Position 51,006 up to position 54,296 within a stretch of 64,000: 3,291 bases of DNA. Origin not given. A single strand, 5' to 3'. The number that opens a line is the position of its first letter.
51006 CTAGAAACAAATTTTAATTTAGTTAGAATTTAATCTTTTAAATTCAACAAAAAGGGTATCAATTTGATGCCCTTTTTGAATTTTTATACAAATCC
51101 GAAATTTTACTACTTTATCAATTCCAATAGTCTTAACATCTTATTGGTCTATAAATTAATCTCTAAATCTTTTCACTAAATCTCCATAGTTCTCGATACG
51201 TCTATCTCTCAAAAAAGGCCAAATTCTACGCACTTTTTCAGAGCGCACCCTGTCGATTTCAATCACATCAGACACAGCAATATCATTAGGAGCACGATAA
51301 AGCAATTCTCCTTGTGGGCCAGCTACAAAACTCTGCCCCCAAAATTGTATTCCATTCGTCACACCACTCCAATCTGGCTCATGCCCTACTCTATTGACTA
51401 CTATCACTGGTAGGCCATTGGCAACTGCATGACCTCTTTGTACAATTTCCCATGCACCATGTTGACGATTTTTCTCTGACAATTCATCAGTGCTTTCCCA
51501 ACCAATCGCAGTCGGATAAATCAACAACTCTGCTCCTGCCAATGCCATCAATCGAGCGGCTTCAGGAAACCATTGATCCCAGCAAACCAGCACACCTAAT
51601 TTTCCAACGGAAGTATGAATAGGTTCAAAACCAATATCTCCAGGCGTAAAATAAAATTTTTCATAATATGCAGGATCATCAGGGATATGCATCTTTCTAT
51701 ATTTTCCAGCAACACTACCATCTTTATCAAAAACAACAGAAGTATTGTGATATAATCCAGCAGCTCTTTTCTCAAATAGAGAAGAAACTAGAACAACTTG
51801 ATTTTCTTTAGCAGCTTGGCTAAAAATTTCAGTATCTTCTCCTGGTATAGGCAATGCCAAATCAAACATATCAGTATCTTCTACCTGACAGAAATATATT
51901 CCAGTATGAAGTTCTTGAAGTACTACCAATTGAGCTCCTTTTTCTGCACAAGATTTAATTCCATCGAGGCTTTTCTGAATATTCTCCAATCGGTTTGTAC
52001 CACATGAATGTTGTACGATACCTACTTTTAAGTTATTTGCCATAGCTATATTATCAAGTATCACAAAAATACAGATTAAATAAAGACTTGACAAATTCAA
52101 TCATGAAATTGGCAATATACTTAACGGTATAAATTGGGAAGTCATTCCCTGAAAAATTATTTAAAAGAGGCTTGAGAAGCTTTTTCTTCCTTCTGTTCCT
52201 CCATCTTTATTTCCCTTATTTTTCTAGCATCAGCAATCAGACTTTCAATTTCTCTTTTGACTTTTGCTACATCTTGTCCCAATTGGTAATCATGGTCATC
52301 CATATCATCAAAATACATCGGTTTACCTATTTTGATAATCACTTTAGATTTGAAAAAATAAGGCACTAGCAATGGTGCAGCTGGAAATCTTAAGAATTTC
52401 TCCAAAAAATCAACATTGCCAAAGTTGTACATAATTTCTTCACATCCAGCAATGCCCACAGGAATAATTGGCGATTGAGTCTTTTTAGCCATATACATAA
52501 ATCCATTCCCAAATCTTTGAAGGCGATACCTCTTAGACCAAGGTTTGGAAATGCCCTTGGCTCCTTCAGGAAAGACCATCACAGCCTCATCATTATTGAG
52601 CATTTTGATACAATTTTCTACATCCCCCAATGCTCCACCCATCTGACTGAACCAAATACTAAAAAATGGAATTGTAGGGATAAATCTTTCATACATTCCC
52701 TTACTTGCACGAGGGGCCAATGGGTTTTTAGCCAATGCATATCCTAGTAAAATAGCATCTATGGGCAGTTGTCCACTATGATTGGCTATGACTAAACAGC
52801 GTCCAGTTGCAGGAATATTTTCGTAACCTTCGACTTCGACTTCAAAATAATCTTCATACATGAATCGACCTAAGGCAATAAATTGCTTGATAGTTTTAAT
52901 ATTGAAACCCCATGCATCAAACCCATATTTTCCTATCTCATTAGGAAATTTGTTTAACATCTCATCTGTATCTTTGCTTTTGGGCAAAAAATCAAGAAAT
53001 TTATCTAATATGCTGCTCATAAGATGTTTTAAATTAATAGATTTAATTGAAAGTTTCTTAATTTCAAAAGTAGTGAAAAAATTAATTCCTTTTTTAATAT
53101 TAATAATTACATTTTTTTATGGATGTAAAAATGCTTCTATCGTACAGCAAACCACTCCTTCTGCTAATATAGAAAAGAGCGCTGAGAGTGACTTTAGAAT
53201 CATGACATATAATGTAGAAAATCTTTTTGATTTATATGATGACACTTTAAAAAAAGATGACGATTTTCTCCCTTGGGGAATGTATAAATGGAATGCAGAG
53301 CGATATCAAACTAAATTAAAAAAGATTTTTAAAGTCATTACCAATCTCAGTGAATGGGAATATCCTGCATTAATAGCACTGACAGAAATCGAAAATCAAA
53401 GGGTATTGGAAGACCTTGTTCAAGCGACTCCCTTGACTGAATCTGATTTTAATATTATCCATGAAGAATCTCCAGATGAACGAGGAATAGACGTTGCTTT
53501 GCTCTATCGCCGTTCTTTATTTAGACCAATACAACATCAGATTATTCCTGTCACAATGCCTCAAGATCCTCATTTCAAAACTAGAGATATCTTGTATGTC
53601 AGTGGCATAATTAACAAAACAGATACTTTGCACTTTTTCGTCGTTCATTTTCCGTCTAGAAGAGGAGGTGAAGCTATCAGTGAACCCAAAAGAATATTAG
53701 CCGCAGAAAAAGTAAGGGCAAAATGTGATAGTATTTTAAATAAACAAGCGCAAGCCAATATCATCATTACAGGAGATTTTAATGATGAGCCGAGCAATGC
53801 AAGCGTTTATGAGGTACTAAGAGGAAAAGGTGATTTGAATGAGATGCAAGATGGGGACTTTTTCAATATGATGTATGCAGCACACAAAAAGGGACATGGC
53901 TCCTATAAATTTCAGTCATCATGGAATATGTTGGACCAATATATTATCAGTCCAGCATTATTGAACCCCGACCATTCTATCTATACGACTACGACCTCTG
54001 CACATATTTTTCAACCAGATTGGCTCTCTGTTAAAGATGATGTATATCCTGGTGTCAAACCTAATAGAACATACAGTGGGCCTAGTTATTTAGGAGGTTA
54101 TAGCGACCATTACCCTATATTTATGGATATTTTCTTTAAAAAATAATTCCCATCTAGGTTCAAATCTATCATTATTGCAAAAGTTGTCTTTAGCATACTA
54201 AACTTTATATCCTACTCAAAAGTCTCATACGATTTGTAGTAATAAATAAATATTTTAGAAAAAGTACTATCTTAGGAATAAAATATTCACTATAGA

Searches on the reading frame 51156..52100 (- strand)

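Call 75: search_protein_families(library=pfam, proteins=[window:51156-52100:-], max_evalue=0.001)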
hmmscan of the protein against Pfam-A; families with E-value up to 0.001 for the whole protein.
window:51156-52100:- (314 aa): 1 family
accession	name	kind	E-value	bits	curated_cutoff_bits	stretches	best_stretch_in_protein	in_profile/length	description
PF00795.27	CN_hydrolase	-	4.4e-54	183.9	23.2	1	25-275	1-239/256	Carbon-nitrogen hydrolase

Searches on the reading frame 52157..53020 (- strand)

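Call 75: search_protein_families(library=pfam, proteins=[window:52157-53020:-], max_evalue=0.001)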
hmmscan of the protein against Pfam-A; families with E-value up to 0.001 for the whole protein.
window:52157-53020:- (287 aa): 1 family
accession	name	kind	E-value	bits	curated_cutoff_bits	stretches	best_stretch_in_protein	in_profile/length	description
PF01553.26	Acyltransferase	-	8.4e-17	61.7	23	1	61-190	2-131/132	Acyltransferase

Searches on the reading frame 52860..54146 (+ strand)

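Call 75: search_protein_families(library=pfam, proteins=[window:52860-54146:+], max_evalue=0.001)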
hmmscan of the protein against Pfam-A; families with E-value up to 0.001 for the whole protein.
window:52860-54146:+ (428 aa): 2 families
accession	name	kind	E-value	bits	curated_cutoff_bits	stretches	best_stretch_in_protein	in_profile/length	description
PF19580.5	Exo_endo_phos_3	-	8.6e-105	350.6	27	1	114-424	2-309/311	Endonuclease/Exonuclease/phosphatase family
PF03372.29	Exo_endo_phos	-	7.1e-05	23.1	24.5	1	116-347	2-174/225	Endonuclease/Exonuclease/phosphatase family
